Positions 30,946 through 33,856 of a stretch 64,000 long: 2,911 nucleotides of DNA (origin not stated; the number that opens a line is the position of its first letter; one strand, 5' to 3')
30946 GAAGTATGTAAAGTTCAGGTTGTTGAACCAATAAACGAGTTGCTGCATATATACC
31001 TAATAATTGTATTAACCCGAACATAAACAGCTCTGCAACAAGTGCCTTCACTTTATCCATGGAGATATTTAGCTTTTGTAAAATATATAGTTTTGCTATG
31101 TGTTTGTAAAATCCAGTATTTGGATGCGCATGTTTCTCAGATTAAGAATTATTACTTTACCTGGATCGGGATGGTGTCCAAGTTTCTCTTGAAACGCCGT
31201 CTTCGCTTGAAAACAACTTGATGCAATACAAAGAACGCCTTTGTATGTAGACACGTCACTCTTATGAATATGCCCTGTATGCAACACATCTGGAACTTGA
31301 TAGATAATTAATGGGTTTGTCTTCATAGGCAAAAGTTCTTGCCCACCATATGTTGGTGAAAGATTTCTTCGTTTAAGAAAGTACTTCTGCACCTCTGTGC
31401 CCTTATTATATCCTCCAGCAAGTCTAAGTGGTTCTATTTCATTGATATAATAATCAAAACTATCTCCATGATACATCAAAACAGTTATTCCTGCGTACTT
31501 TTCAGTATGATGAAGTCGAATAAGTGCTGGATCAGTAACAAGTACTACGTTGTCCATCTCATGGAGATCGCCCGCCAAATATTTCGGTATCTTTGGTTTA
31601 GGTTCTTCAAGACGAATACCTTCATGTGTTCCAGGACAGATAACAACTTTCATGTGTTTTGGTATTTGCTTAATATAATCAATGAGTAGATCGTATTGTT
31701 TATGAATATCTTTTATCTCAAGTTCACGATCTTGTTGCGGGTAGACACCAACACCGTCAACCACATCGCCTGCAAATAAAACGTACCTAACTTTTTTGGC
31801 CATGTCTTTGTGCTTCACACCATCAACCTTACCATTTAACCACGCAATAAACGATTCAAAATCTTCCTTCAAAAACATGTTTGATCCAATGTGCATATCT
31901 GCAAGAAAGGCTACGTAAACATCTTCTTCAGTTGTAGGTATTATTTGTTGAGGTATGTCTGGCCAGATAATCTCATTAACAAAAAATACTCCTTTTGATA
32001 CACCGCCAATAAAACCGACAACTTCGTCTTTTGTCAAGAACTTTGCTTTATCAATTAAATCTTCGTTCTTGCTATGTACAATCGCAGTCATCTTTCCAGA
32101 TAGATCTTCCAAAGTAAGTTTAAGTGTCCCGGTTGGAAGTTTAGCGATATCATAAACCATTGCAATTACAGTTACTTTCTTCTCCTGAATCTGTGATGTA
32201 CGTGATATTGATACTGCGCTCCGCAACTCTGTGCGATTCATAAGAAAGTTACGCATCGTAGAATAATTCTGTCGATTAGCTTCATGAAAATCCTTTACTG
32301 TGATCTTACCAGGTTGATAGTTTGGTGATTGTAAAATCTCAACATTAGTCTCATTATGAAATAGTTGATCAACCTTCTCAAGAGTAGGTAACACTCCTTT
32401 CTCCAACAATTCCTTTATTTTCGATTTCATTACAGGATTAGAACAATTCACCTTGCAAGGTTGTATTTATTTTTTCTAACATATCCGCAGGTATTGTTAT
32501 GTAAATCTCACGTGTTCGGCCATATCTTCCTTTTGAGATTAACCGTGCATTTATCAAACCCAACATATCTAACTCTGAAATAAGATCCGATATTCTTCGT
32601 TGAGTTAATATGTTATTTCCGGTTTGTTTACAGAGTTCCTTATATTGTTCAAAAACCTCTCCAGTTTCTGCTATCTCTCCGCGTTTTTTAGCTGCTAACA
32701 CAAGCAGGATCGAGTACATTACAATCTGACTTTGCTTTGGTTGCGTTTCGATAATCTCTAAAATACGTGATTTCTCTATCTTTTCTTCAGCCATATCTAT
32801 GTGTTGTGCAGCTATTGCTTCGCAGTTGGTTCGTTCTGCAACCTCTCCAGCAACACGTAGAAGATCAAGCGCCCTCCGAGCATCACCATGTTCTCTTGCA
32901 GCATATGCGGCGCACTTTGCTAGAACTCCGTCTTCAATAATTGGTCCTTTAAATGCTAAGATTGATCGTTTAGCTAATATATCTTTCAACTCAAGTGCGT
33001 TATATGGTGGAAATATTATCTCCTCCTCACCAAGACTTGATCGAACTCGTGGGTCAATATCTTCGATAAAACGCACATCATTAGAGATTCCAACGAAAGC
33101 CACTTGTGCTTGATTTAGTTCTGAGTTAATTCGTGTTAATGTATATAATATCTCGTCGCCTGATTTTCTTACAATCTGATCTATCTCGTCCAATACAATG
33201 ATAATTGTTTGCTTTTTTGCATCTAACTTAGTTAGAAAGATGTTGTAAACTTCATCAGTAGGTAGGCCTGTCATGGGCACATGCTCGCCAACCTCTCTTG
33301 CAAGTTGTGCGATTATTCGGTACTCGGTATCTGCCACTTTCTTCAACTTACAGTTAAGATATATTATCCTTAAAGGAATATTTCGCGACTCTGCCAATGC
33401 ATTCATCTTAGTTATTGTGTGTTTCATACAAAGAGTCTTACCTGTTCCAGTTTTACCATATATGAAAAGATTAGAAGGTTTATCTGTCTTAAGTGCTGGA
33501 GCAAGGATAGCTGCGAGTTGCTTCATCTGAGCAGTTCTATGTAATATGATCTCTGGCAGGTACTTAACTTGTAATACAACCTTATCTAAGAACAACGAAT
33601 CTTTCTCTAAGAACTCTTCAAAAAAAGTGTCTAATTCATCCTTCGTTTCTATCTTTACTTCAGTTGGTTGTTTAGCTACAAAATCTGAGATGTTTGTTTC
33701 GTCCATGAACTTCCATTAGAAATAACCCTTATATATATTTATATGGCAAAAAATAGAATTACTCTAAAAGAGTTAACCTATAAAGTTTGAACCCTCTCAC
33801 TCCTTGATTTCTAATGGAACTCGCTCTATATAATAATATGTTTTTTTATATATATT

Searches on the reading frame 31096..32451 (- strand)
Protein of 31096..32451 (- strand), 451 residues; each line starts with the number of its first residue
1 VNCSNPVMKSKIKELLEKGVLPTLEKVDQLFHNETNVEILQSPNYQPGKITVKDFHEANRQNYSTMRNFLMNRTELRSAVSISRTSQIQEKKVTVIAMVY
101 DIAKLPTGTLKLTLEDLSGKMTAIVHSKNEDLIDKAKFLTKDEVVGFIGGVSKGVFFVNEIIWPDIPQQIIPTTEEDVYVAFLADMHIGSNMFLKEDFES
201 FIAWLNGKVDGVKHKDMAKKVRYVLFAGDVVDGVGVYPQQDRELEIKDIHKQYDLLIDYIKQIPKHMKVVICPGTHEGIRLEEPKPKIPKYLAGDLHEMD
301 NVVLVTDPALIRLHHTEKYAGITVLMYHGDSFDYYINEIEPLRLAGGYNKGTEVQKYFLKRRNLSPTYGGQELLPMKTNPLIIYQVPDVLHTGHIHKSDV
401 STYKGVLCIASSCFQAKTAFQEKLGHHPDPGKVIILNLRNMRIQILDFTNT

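Call 48: search_protein_families(library=pfam, proteins=[window:31096-32451:-], max_evalue=0.001)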
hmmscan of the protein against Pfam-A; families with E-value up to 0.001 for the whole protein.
window:31096-32451:- (451 aa): 2 families
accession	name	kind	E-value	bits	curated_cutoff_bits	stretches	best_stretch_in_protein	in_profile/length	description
PF04042.21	DNA_pol_E_B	-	4.6e-08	33.2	29.1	1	180-394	1-203/210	DNA polymerase alpha/epsilon subunit B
PF00149.33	Metallophos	-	4.8e-06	27.6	21.5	1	180-397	3-190/191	Calcineurin-like phosphoesterase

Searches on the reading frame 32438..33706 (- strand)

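Call 48: search_protein_families(library=pfam, proteins=[window:32438-33706:-], max_evalue=0.001)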
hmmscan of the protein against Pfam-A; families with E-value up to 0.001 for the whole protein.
window:32438-33706:- (422 aa): 12 families
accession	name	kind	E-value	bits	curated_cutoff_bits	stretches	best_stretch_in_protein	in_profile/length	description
PF09079.17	Cdc6_C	-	1e-28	99.6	25.1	1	317-411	1-94/96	CDC6, C terminal winged helix domain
PF22703.2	Cdc6_lid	-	2.5e-20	72.5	27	1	241-308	1-68/68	Cdc6 AAA+ ATPase-type lid domain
PF13401.12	AAA_22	-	6.8e-10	39.8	27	1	77-207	5-123/130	AAA domain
PF00004.35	AAA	-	3.6e-09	37.6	21.2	1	81-226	2-123/131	ATPase family associated with various cellular activities (AAA)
PF13191.12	AAA_16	-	6.3e-08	33.7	32.6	1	56-193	4-158/167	AAA ATPase domain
PF01637.24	ATPase_2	-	3e-07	30.9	33.2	1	72-196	15-141/225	ATPase domain predominantly from Archaea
PF05621.17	TniB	-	2.4e-06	27.6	22.4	1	62-215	21-170/189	Bacterial TniB protein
PF24883.2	NPHP3_N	-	9.6e-06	26.3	24.8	1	75-197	20-153/164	Nephrocystin 3, N-terminal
PF22606.2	Cdc6-ORC-like_ATPase_lid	-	1.9e-05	24.9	27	1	235-291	1-57/60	Cdc6/ORC-like, ATPase lid domain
PF25199.1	nSTAND_NTPase5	-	0.00047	20.5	34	0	53-102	14-66/145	Novel STAND NTPase 5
PF07693.20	KAP_NTPase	-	0.00083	19.1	20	0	73-193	92-178/293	KAP family P-loop domain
PF00270.35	DEAD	-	0.00085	19.5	26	0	73-194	12-146/167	DEAD/DEAH box helicase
